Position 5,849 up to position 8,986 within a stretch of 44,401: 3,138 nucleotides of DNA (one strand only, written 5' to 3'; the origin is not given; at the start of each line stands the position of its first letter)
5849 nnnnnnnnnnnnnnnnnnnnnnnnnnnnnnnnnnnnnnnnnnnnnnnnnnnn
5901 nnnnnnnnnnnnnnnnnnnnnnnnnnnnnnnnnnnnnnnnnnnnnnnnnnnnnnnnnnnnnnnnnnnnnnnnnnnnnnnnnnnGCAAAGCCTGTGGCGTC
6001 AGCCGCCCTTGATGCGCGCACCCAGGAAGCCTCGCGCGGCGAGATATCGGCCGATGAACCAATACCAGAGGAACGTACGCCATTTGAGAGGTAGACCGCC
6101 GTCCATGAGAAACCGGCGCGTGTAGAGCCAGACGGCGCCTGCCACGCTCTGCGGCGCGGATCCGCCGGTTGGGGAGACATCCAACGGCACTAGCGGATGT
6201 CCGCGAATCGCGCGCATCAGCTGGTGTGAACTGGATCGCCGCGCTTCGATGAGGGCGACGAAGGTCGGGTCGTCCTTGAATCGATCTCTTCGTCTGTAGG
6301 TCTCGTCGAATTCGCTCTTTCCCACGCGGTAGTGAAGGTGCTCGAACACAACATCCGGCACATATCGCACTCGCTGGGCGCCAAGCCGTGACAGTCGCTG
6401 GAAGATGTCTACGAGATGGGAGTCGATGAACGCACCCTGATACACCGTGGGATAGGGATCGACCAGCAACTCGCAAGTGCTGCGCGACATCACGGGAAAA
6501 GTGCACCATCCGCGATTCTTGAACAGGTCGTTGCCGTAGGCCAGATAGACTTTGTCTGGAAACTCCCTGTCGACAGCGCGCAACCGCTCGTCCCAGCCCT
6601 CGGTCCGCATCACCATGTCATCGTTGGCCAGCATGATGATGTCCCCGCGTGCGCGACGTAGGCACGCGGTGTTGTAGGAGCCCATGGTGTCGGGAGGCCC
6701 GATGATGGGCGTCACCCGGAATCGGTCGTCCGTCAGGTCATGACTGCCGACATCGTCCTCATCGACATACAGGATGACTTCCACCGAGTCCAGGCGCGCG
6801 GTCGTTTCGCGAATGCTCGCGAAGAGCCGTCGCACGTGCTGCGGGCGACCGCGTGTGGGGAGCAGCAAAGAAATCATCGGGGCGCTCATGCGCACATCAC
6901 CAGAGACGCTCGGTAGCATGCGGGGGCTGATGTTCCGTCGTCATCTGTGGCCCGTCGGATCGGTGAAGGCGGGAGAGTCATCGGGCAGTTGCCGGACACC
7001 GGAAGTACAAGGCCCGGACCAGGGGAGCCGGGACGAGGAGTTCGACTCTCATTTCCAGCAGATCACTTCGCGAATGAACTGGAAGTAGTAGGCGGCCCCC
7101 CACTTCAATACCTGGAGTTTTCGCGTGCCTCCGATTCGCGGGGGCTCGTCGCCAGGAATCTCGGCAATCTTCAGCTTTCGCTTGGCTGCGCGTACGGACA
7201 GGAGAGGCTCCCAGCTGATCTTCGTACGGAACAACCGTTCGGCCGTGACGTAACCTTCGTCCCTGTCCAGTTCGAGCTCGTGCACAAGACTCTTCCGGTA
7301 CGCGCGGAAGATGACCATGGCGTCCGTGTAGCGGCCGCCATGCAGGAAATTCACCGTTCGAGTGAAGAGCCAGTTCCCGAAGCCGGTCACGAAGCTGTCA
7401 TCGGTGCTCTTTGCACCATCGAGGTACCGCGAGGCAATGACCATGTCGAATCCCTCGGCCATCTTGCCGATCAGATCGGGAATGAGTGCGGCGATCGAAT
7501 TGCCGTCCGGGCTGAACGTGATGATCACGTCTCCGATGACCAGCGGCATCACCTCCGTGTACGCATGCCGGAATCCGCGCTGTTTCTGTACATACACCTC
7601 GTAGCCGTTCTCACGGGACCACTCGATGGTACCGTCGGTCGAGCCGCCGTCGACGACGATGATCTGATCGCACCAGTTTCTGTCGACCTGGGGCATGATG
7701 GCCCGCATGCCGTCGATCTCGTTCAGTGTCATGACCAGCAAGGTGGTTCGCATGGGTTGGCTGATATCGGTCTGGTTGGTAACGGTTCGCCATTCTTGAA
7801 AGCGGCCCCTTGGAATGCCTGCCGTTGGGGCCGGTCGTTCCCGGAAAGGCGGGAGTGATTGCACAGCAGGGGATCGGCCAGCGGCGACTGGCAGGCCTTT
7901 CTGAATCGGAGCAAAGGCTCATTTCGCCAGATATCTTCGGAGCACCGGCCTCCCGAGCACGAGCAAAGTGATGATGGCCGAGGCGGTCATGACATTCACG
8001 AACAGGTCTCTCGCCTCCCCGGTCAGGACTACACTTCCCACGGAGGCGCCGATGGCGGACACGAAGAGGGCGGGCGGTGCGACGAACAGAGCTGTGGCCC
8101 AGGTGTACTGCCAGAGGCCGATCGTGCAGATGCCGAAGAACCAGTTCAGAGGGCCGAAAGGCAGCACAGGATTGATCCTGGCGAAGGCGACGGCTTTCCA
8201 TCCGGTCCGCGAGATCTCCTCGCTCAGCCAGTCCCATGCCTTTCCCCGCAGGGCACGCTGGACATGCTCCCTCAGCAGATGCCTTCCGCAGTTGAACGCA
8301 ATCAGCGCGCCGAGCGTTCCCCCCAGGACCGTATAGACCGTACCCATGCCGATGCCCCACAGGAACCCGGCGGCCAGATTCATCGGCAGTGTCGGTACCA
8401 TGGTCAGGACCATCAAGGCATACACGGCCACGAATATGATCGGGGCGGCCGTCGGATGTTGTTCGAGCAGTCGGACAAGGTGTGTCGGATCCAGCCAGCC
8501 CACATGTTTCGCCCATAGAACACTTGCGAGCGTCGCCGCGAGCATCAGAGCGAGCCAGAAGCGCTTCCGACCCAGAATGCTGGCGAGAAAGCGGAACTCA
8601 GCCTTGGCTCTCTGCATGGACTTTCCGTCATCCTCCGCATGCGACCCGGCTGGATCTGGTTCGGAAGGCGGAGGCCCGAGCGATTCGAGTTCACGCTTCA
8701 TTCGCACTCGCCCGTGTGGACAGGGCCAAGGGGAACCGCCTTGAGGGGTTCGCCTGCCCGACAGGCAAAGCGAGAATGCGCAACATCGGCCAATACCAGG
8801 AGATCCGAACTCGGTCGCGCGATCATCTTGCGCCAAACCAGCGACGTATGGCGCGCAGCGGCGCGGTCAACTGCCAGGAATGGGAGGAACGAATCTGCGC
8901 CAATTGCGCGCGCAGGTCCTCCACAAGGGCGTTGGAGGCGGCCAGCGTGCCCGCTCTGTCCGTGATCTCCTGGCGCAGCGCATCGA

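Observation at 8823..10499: Sulfotransferase head on a WbdD-like coiled-coil stalk: candidate sulfate-capping chain terminator / molecular ruler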

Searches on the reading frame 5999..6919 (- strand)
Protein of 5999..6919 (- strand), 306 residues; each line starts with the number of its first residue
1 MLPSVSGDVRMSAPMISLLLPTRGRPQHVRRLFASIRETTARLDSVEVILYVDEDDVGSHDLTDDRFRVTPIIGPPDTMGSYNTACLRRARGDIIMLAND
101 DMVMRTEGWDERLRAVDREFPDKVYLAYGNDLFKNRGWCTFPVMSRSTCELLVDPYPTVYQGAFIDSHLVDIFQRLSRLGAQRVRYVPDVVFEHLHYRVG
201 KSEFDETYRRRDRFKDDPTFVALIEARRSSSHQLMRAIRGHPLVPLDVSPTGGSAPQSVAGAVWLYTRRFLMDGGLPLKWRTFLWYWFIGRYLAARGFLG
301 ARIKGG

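Call 7: search_protein_families(library=pfam, proteins=[window:5999-6919:-], max_evalue=0.01)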
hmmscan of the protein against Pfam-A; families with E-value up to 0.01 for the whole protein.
window:5999-6919:- (306 aa): 1 family
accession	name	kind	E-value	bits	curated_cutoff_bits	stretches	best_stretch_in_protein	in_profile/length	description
PF00535.33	Glycos_transf_2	-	0.00079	19.8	23.3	1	17-115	1-102/168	Glycosyl transferase family 2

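Call 9: search_protein_families(library=ncbifam, proteins=[window:5999-6919:-], max_evalue=0.01)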
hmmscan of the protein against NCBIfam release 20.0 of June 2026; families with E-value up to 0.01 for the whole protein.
window:5999-6919:- (306 aa): 1 family
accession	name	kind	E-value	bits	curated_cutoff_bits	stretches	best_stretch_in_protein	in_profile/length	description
TIGR03965.1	mycofact_glyco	equivalog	0.00014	20.9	280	1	12-113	72-175/467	mycofactocin biosynthesis glycosyltransferase MftF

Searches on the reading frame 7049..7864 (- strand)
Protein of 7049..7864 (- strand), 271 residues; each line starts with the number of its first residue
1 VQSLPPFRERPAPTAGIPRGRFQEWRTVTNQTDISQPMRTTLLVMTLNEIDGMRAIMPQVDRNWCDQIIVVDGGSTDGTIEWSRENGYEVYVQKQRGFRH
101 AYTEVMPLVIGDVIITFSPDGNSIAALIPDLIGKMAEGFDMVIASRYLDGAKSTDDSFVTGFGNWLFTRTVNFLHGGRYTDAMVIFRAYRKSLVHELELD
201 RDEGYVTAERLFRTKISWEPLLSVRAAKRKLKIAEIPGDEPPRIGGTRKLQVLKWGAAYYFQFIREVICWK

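Call 7: search_protein_families(library=pfam, proteins=[window:7049-7864:-], max_evalue=0.01)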
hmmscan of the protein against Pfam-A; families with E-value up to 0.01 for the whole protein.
window:7049-7864:- (271 aa): 1 family
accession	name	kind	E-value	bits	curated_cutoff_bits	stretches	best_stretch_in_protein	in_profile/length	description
PF00535.33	Glycos_transf_2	-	1.1e-10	42.1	23.3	1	66-196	28-166/168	Glycosyl transferase family 2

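Call 9: search_protein_families(library=ncbifam, proteins=[window:7049-7864:-], max_evalue=0.01)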
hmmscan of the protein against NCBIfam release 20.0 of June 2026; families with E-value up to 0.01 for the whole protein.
window:7049-7864:- (271 aa): 7 families
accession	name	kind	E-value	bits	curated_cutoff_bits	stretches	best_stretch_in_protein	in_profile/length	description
TIGR04182.1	glyco_TIGR04182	equivalog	4e-20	72.4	325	1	41-258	3-209/293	S-layer glycoprotein N-glycosyltransferase AglJ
NF041391.1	DPhHxTase_Halo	equivalog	5.6e-19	68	375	1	46-215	3-170/213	dolichyl-phosphate hexose transferase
TIGR04283.1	glyco_like_mftF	equivalog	6.5e-05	22.6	182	1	43-95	4-58/221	TIGR04283 family arsenosugar biosynthesis glycosyltransferase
NF007986.1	PRK10714.1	equivalog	0.00015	20.9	529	1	67-196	40-171/316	undecaprenyl-phosphate 4-deoxy-4-formamido-L-arabinose transferase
NF010496.0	PRK13915.1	equivalog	0.00023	20.3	262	1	44-95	37-93/307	glucosyl-3-phosphoglycerate synthase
NF047588.1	GlcsyltransPgfSStrep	equivalog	0.00039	19.7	500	1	67-162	36-137/308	glycosyltransferase PgfS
NF058614.1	PPMAGASynPpgS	equivalog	0.0034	16.8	370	0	42-199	4-167/226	polyprenyl-phospho-N-acetylgalactosaminyl synthase PpgS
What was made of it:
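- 7049..7864 (-): GT2 resembling polyprenyl-phosphate hexose synthases. PF00535; weak below-cut-off similarity to AglJ and dolichyl-P-hexose transferase NCBIfam models (calls 7, 9)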

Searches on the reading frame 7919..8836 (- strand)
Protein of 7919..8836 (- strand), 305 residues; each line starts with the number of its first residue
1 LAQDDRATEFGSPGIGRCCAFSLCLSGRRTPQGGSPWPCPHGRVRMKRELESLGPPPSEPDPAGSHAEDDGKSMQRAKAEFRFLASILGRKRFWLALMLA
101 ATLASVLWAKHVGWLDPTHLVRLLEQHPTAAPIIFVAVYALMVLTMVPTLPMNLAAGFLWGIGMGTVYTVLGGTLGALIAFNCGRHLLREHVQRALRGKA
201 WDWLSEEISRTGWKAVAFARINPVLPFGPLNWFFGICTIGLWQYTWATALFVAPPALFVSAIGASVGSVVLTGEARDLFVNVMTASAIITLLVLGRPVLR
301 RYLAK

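Call 7: search_protein_families(library=pfam, proteins=[window:7919-8836:-], max_evalue=0.01)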
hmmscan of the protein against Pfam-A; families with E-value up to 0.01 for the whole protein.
window:7919-8836:- (305 aa): 1 family
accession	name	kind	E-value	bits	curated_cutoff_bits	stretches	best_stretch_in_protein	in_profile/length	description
PF09335.16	VTT_dom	-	1e-19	71.6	33.9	1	147-264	1-122/123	VTT domain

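Call 9: search_protein_families(library=ncbifam, proteins=[window:7919-8836:-], max_evalue=0.01)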
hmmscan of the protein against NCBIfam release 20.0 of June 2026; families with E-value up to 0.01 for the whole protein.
window:7919-8836:- (305 aa): 0 families
